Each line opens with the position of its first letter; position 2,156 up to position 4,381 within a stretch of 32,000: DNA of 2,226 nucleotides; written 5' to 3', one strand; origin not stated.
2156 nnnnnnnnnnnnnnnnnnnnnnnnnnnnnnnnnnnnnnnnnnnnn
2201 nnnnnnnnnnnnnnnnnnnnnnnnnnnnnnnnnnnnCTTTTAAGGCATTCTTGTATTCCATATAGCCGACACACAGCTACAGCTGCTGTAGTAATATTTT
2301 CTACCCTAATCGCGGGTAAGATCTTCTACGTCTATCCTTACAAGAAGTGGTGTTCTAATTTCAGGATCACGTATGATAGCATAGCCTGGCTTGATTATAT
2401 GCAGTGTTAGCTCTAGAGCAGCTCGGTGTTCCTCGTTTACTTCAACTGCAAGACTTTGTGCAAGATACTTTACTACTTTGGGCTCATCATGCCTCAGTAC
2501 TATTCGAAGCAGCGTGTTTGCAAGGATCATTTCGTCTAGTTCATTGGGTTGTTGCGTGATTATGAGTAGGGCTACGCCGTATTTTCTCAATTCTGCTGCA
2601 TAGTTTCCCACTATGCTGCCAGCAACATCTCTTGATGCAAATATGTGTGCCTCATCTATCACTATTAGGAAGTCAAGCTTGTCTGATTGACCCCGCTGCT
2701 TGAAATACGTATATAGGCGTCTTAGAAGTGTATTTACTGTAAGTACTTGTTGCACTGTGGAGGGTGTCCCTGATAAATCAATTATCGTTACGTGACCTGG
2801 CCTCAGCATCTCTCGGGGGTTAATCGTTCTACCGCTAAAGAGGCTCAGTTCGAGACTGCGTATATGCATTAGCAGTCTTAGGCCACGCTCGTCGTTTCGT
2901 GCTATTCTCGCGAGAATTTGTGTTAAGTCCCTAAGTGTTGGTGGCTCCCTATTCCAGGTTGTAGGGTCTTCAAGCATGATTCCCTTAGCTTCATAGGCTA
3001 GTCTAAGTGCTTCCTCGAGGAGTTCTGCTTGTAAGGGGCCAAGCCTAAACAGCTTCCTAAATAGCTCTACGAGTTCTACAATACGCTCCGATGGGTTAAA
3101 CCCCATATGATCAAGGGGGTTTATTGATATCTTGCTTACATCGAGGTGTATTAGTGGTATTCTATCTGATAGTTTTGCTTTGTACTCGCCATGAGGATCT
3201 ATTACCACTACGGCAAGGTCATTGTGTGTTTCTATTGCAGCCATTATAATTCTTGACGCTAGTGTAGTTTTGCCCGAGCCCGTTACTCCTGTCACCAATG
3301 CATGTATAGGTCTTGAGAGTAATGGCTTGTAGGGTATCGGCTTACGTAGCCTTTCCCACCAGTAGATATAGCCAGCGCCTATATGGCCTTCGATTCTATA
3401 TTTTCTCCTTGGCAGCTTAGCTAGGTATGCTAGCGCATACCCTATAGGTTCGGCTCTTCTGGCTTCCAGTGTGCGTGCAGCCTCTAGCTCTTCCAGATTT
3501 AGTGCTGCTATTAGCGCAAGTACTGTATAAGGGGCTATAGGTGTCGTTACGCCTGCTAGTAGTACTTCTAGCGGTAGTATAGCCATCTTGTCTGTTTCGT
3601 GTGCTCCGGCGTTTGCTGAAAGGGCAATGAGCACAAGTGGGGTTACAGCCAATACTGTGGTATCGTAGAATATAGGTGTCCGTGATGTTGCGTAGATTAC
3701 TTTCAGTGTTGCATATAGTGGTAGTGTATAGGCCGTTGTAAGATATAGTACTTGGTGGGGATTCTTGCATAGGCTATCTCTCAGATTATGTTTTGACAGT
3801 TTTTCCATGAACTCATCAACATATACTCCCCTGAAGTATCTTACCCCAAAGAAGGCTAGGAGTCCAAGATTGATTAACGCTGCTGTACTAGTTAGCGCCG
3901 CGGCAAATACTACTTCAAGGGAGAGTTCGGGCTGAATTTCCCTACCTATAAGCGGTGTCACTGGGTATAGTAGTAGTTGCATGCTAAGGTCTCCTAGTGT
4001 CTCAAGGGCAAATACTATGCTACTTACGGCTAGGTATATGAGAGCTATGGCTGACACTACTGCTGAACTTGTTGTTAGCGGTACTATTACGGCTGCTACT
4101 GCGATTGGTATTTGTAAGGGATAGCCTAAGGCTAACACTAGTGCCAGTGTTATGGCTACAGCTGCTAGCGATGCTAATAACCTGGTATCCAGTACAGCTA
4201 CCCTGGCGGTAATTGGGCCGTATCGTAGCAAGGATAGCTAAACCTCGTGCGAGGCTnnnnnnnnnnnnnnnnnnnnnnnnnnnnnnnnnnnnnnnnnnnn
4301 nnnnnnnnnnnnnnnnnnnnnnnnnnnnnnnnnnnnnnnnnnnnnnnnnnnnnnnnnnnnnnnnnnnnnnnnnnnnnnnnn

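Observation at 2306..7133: Divergent pair next to the Ced-like operon: polytopic-membrane HerA/FtsK-type ATPase and Lhr-type helicase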

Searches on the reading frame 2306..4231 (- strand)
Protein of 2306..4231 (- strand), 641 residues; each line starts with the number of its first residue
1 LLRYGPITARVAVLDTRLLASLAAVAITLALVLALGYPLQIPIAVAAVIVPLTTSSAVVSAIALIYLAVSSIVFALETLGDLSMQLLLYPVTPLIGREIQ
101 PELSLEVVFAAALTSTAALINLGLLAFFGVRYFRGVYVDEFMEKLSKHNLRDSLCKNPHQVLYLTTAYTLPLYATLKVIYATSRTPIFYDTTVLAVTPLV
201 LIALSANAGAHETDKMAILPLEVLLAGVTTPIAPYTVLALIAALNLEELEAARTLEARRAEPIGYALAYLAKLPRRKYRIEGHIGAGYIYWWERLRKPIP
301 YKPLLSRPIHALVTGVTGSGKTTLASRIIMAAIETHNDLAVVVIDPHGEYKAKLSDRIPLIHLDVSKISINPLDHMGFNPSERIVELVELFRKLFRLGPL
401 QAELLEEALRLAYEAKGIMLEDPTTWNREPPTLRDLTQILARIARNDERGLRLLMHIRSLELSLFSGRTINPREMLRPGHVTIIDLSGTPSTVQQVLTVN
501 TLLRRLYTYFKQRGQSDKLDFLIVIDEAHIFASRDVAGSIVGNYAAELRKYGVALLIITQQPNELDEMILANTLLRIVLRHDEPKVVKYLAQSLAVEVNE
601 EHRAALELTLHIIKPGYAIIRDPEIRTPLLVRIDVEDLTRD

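Call 6: search_protein_families(library=pfam, proteins=[window:2306-4231:-], max_evalue=0.1)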
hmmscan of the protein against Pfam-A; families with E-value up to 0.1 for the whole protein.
window:2306-4231:- (641 aa): 25 families
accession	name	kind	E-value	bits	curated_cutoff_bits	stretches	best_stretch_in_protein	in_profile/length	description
PF01935.23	DUF87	-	8e-19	69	23.2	1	310-506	25-220/220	Helicase HerA, central domain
PF10412.15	TrwB_AAD_bind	-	4e-06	26.4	20.5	1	309-375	16-73/387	Type IV secretion-system coupling protein DNA-binding domain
PF12846.13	AAA_10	-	6.5e-06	25.8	27.5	1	501-603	221-325/362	AAA-like domain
PF00270.35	DEAD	-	3.3e-05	24.1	26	1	310-347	16-54/167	DEAD/DEAH box helicase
PF04851.21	ResIII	-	0.00015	22.1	22.5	0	308-345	23-60/164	Type III restriction enzyme, res subunit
PF05872.18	HerA_C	-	0.00016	20.9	22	1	502-577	240-317/502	Helicase HerA-like C-terminal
PF05707.18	Zot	-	0.00017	21.6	20.3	1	501-570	63-136/197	Zonular occludens toxin (Zot)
PF03308.22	MeaB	-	0.0002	20.9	23.1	1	313-364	38-91/273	Methylmalonyl Co-A mutase-associated GTPase MeaB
PF06745.19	ATPase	-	0.00032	20.6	26.6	0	311-342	22-53/231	KaiC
PF01580.24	FtsK_SpoIIIE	-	0.00056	19.9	24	1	308-349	39-82/221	FtsK/SpoIIIE family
PF13401.12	AAA_22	-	0.00059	20.6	27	1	311-347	8-43/130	AAA domain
PF13191.12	AAA_16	-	0.00092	20.2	32.6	1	308-487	24-104/167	AAA ATPase domain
PF25199.1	nSTAND_NTPase5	-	0.002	18.4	34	1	308-352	41-84/145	Novel STAND NTPase 5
PF20720.3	nSTAND3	-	0.0038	17.4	27.2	1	310-354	19-61/155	Novel STAND NTPase 3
PF05729.18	NACHT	-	0.01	16.1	26.7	1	312-336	4-28/167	NACHT domain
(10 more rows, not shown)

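Call 7: search_protein_families(library=ncbifam, proteins=[window:2306-4231:-], max_evalue=0.1)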
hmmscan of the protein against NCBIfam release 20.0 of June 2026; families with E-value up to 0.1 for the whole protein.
window:2306-4231:- (641 aa): 38 families (the best 25 are shown)
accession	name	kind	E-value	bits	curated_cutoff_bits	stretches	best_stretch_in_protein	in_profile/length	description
NF053655.1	CedD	equivalog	2.6e-23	82.5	600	1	310-634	223-526/527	DNA-translocating ATPase CedD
NF040819.1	helicase_HerA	equivalog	1.9e-17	63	970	2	521-633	404-514/561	DNA double-strand break repair helicase HerA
NF040937.1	HerA_Thermprot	equivalog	7e-17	61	800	1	475-634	303-462/487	DNA double-strand break repair helicase HerA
NF033849.1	ser_rich_anae_1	subfamily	3.3e-15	54.5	650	2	306-425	757-892/1163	serine-rich protein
NF042944.1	HerA_antiphage_2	equivalog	2.5e-13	49.7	850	2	480-635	378-544/576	anti-phage-associated helicase HerA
NF041017.1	DNA_import_CedB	equivalog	2.1e-12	46.5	700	1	309-568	276-522/590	DNA import protein CedB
NF045975.1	VirB4_plasma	equivalog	6.2e-12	44.1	590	2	312-441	519-665/894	Mbov_0397 family ICE element conjugal transfer ATPase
TIGR00929.1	VirB4_CagE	subfamily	4.2e-10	38.5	643.1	1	310-575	439-690/792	VirB4 family type IV secretion/conjugal transfer ATPase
NF042943.1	HerA_antiphage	equivalog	7.2e-10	38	800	1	481-591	396-512/566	anti-phage-associated helicase HerA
TIGR02746.1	TraC-F-type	equivalog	7e-09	34.1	567.05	1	312-593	434-721/800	type IV secretion system protein TraC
NF045971.1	conju_CD1110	equivalog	1.1e-08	33.9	325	1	310-567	417-674/752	VirB4-like conjugal transfer ATPase, CD1110 family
TIGR03743.1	SXT_TraD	subfamily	7.5e-07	28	366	1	284-349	151-214/636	conjugative transfer system coupling protein TraD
TIGR00750.1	lao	equivalog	0.00051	19.2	240.75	1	313-350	39-76/300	methylmalonyl Co-A mutase-associated GTPase MeaB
TIGR03754.1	conj_TOL_TraD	equivalog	0.0012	17.4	647.55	1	303-349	175-219/643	type IV conjugative transfer system coupling protein TraD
TIGR03744.1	traC_PFL_4706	equivalog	0.0027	15.6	520.6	0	289-388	451-552/892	conjugative transfer ATPase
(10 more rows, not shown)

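Call 9: search_protein_families(library=padloc, proteins=[window:2306-4231:-], max_evalue=0.01)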
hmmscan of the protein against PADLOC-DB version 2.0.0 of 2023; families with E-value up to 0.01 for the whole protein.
window:2306-4231:- (641 aa): 21 families
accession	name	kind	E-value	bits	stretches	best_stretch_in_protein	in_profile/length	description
PDLC04105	HerA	-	3.4e-27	93.2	2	479-594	379-505/576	-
PDLC02684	DndH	-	1.2e-23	80.7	1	310-564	1369-1647/1715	DndH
PDLC04140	mad8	-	1.6e-22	78.4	1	307-629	26-295/314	mads_8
PDLC02685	DndH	-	1.8e-20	70.3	1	312-561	1338-1600/1678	DndH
PDLC01055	HerA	-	8.4e-15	52.5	2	309-358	158-207/532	Type III coevolved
PDLC02682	DndH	-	1.4e-13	47.2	1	391-560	1433-1605/1686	DndH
PDLC02679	DndH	-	5.8e-13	45.2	1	380-560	1446-1629/1711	DndH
PDLC04103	HerA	-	7.3e-13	45.7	2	481-634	401-557/579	-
PDLC02188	HerA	-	8.2e-13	46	1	480-635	378-544/578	-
PDLC04098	HerA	-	1.4e-12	45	1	477-594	482-616/686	-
PDLC04102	HerA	-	3e-12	43.7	1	476-594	462-585/654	-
PDLC02185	HerA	-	1.2e-10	38.8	1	481-591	408-524/585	-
PDLC04100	HerA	-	6.6e-10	36.3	1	481-585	402-512/580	-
PDLC04104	HerA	-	1.1e-09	35.5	1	481-590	182-302/379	-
PDLC04106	HerA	-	2.6e-09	34.2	1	480-634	470-629/667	-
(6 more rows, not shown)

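Call 17: find_homologous_proteins(query=window:2306-4231:-, max_evalue=0.00001)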
Query window:2306-4231:- (641 aa): 8 proteins with E <= 0.00001 among 8000 candidates.
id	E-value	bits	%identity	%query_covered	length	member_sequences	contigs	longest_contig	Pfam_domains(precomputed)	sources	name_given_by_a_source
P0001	0.0e+0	1369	100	100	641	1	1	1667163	PF10412.16,PF01935.24,PF12846.14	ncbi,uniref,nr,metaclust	ncbi:ATP-binding protein [Hyperthermus butylicus]|uniref:AAA+ ATPase domain-containing protein n=1 T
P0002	7.6e-37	146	31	64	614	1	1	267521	PF10412.16,PF00270.36,PF01935.24,PF05872.19,PF13401.13,PF12846.14,PF04851.22,PF13191.13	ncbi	-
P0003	3.7e-14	71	28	46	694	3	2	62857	PF01935.24,PF05872.19,PF12846.14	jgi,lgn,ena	jgi:hypothetical protein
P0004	4.3e-13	67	28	51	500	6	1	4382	PF01935.24,PF05872.19,PF01580.25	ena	-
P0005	2.4e-11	61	28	44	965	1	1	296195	PF13240.12,PF12773.14,PF17032.11,PF12846.14,PF13248.12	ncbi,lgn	-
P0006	7.0e-8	50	24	44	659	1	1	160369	PF01935.24,PF05872.19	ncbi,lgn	-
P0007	2.9e-7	48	25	51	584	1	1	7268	PF10412.16,PF01935.24,PF05872.19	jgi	jgi:DNA helicase HerA-like ATPase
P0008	4.9e-7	47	26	24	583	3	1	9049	PF10412.16,PF01935.24,PF05872.19,PF01580.25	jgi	jgi:hypothetical protein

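Call 19: find_related_loci(query=window:2306-4231:-, collection=genome_contigs, flank=10000)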
Query window:2306-4231:- (641 aa) in genome_contigs; peptide patterns used: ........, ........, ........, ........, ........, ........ (x = any residue, [..] = any of these).
87 stretches matched a pattern, but none encodes a relative of the query by tblastn (E <= 1e-3).

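Call 20: find_encoding_contigs(protein=P0002, flank=10000, max_places=3)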
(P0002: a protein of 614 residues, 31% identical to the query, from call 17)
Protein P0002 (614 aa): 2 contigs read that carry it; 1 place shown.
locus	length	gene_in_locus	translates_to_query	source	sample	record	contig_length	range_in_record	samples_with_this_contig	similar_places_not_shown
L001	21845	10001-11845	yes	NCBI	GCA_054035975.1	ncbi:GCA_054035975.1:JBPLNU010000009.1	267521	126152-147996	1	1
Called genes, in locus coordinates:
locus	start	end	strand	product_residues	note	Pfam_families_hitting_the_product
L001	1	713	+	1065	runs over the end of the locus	PF00133:tRNA-synt_1, PF09334:tRNA-synt_1g (weak), PF08264:Anticodon_1, PF19302:DUF5915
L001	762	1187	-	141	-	-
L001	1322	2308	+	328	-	PF07728:AAA_5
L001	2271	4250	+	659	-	PF05762:VWA_CoxE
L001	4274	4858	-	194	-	PF13649:Methyltransf_25, PF13847:Methyltransf_31, PF08241:Methyltransf_11, PF08242:Methyltransf_12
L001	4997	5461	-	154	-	PF00203:Ribosomal_S19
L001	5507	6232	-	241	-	PF03947:Ribosomal_L2_C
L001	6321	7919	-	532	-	PF13401:AAA_22 (faint), PF01580:FtsK_SpoIIIE (weak), PF01935:DUF87 (weak), PF05872:HerA_C (faint), PF10412:TrwB_AAD_bind (faint), PF25199:nSTAND_NTPase5 (faint), PF12846:AAA_10, PF12696:TraG-D_C (faint)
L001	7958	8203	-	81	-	-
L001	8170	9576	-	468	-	PF27251:CedA1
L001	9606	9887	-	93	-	PF27251:CedA1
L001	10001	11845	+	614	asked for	PF00270:DEAD (faint), PF01935:DUF87, PF04851:ResIII (faint), PF05872:HerA_C (faint), PF10412:TrwB_AAD_bind (faint), PF13191:AAA_16 (faint), PF13401:AAA_22 (faint), PF12846:AAA_10 (weak)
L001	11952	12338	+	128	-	-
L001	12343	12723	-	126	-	-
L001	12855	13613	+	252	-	PF00705:PCNA_N (weak)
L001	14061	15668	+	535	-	PF13559:DUF4129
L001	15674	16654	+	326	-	-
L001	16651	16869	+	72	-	-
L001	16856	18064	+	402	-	-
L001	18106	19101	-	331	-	PF00890:FAD_binding_2 (faint), PF01134:GIDA (faint), PF03486:HI0933_like (faint), PF07992:Pyr_redox_2, PF12831:FAD_oxidored (weak), PF13738:Pyr_redox_3, PF00070:Pyr_redox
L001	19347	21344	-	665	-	PF12838:Fer4_7 (faint), PF12797:Fer4_2 (faint), PF13183:Fer4_8, PF13237:Fer4_10, PF13187:Fer4_9, PF13484:Fer4_16 (weak), PF13534:Fer4_17 (weak), PF02754:CCG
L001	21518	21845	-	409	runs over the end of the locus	PF02771:Acyl-CoA_dh_N, PF02770:Acyl-CoA_dh_M, PF00441:Acyl-CoA_dh_1, PF08028:Acyl-CoA_dh_2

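Call 24: search_protein_representatives(protein=window:2306-4231:-)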
Query: 641 residues. Proteins with E-value up to 0.001 (for the whole library): 3757; up to 1e-10: 740; up to 1e-30: 77. The best 150 are listed.
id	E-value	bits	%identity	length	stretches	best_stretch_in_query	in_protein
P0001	0.0e+00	1369.0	100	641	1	1-641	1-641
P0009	2.2e-77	277.7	33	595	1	39-633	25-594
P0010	8.6e-76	272.4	40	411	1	230-632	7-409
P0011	2.9e-75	270.6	40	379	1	258-633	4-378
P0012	1.6e-74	268.2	39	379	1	260-633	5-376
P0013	1.6e-73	264.9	37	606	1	63-634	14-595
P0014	2.6e-69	251.0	37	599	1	117-633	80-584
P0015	3.4e-61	224.2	36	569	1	195-633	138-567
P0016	5.6e-59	216.9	42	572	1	306-632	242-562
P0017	7.1e-56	206.6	35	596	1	128-631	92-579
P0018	3.0e-55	204.6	33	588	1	173-631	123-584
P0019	1.2e-54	202.6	35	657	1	285-633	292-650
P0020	8.2e-54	199.8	37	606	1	281-635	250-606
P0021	1.3e-52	195.9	34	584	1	172-634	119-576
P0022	4.1e-50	187.6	33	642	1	55-633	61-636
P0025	2.3e-47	178.6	36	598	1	293-633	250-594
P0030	2.2e-44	168.7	29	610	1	33-634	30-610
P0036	1.8e-42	162.4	29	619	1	63-595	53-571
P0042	4.2e-41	157.8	36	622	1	305-633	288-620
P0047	1.6e-40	156.0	30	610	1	22-632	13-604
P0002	2.4e-37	145.5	32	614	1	227-633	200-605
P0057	7.0e-37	143.9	30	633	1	288-638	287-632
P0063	4.9e-35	137.8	30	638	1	290-596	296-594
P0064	5.5e-35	137.7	37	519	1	309-597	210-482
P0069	1.6e-33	132.9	33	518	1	290-634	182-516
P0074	1.4e-32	129.7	29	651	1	292-631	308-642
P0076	3.6e-32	128.4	32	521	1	311-632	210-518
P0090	2.3e-29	119.1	33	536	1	310-597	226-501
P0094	9.3e-29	117.1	29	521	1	306-624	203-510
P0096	1.8e-27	112.8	31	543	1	309-631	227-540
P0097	3.7e-27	111.8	28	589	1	262-633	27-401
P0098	3.7e-27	111.8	29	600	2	288-594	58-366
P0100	7.4e-27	110.8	29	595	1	288-635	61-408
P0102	1.3e-26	110.0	29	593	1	291-632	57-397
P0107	3.1e-26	108.7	31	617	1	290-632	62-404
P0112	1.6e-25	106.4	28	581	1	291-633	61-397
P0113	2.6e-25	105.7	32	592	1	292-594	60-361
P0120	2.2e-24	102.6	31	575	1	289-631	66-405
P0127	2.9e-23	98.9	32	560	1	310-634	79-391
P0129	3.9e-23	98.5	30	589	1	308-632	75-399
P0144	4.0e-22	95.2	29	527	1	297-607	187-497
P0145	4.2e-22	95.1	28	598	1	284-606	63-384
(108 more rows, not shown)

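Call 27: search_protein_families(library=ncbifam, proteins=[P0064, P0069, P0076, P0094, P0144, P0090, P0096, P0009, P0013, P0002], max_evalue=1e-15)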
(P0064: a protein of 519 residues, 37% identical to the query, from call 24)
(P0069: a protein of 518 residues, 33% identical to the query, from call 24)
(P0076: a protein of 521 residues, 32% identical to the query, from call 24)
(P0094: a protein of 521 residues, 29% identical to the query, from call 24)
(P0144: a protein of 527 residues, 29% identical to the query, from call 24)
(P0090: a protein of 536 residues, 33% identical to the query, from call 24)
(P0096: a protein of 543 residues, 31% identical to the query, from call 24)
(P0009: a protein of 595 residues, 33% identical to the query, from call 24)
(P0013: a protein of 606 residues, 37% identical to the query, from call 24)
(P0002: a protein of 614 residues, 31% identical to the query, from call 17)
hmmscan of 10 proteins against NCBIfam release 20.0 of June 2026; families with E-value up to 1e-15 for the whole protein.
P0064 (519 aa): 0 families

P0069 (518 aa): 1 family
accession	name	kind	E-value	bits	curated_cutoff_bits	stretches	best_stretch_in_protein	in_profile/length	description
NF053655.1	CedD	equivalog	4.5e-18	65.2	600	1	202-516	223-526/527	DNA-translocating ATPase CedD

P0076 (521 aa): 2 families
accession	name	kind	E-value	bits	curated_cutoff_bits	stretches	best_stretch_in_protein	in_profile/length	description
NF053655.1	CedD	equivalog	8.6e-19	67.6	600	0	367-518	381-524/527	DNA-translocating ATPase CedD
NF040937.1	HerA_Thermprot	equivalog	3.8e-17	61.9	800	0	399-507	341-449/487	DNA double-strand break repair helicase HerA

P0094 (521 aa): 1 family
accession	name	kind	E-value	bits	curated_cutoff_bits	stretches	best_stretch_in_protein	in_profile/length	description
NF053655.1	CedD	equivalog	2.3e-16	59.6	600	1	207-520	223-526/527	DNA-translocating ATPase CedD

P0144 (527 aa): 1 family
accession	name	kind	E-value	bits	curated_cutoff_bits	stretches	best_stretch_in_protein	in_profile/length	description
NF041017.1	DNA_import_CedB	equivalog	2.7e-17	62.6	700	1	171-456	247-520/590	DNA import protein CedB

P0090 (536 aa): 1 family
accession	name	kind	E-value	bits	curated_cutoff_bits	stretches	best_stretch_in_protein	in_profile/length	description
NF053655.1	CedD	equivalog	2.5e-18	66.1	600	1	227-482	224-477/527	DNA-translocating ATPase CedD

P0096 (543 aa): 0 families

P0009 (595 aa): 6 families
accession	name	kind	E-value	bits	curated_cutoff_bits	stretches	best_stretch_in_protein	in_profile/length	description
NF053655.1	CedD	equivalog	4.3e-26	91.7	600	1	275-594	223-525/527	DNA-translocating ATPase CedD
NF033849.1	ser_rich_anae_1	subfamily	8.8e-20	69.7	650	0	503-593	1051-1145/1163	serine-rich protein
NF040937.1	HerA_Thermprot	equivalog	1.2e-19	70.1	800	0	474-594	343-461/487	DNA double-strand break repair helicase HerA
NF041017.1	DNA_import_CedB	equivalog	2.1e-18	66.3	700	1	268-542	270-538/590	DNA import protein CedB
NF045975.1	VirB4_plasma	equivalog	6.1e-18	63.9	590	1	271-523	513-804/894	Mbov_0397 family ICE element conjugal transfer ATPase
NF045971.1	conju_CD1110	equivalog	3.5e-17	62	325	1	271-540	413-691/752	VirB4-like conjugal transfer ATPase, CD1110 family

P0013 (606 aa): 3 families
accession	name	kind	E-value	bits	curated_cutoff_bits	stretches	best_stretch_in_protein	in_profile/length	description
NF040937.1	HerA_Thermprot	equivalog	8.3e-19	67.4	800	0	480-595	351-462/487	DNA double-strand break repair helicase HerA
NF040819.1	helicase_HerA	equivalog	1.1e-18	67.1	970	0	465-596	389-516/561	DNA double-strand break repair helicase HerA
NF033849.1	ser_rich_anae_1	subfamily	3.7e-16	57.7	650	0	246-390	740-892/1163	serine-rich protein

P0002 (614 aa): 3 families
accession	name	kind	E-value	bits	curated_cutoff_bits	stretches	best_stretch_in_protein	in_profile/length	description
NF053655.1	CedD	equivalog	2.3e-25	89.2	600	1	278-606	221-526/527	DNA-translocating ATPase CedD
NF041017.1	DNA_import_CedB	equivalog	5.2e-24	84.8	700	1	266-606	263-587/590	DNA import protein CedB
NF045975.1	VirB4_plasma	equivalog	6.1e-16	57.3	590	0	452-538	713-808/894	Mbov_0397 family ICE element conjugal transfer ATPase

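Call 34: find_homologous_proteins(query=A1, max_evalue=1e-10)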
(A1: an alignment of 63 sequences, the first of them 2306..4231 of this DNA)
Query A1 (63 sequences) (641 aa, profile of the alignment): 19 proteins with E <= 1e-10 among 8000 candidates.
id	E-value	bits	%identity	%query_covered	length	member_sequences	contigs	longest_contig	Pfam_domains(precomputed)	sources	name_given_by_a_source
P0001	2.4e-138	481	100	100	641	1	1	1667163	PF10412.16,PF01935.24,PF12846.14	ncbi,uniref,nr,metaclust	ncbi:ATP-binding protein [Hyperthermus butylicus]|uniref:AAA+ ATPase domain-containing protein n=1 T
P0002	1.5e-123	432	31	64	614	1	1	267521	PF10412.16,PF00270.36,PF01935.24,PF05872.19,PF13401.13,PF12846.14,PF04851.22,PF13191.13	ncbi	-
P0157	4.4e-38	149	24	42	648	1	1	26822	PF10412.16,PF01935.24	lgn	-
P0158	9.0e-38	148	24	42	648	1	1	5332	PF10412.16,PF01935.24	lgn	-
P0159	9.0e-38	148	24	42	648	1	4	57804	PF10412.16,PF01935.24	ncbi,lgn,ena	-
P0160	9.5e-38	148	24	42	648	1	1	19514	PF10412.16,PF01935.24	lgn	-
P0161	9.6e-38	148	24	42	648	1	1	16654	PF10412.16,PF01935.24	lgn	-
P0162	9.7e-38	148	24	42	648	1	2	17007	PF10412.16,PF01935.24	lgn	-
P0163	1.1e-37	148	24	42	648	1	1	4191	PF10412.16,PF01935.24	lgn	-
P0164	1.1e-37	148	24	42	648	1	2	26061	PF10412.16,PF01935.24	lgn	-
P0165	1.9e-37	147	24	42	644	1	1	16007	PF10412.16,PF01935.24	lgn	-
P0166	2.6e-37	147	24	42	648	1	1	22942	PF10412.16,PF01935.24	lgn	-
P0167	2.7e-37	147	24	42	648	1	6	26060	PF10412.16,PF01935.24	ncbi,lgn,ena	-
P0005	5.9e-35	139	28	44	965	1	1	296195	PF13240.12,PF12773.14,PF17032.11,PF12846.14,PF13248.12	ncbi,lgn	-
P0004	1.5e-34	138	28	51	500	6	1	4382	PF01935.24,PF05872.19,PF01580.25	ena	-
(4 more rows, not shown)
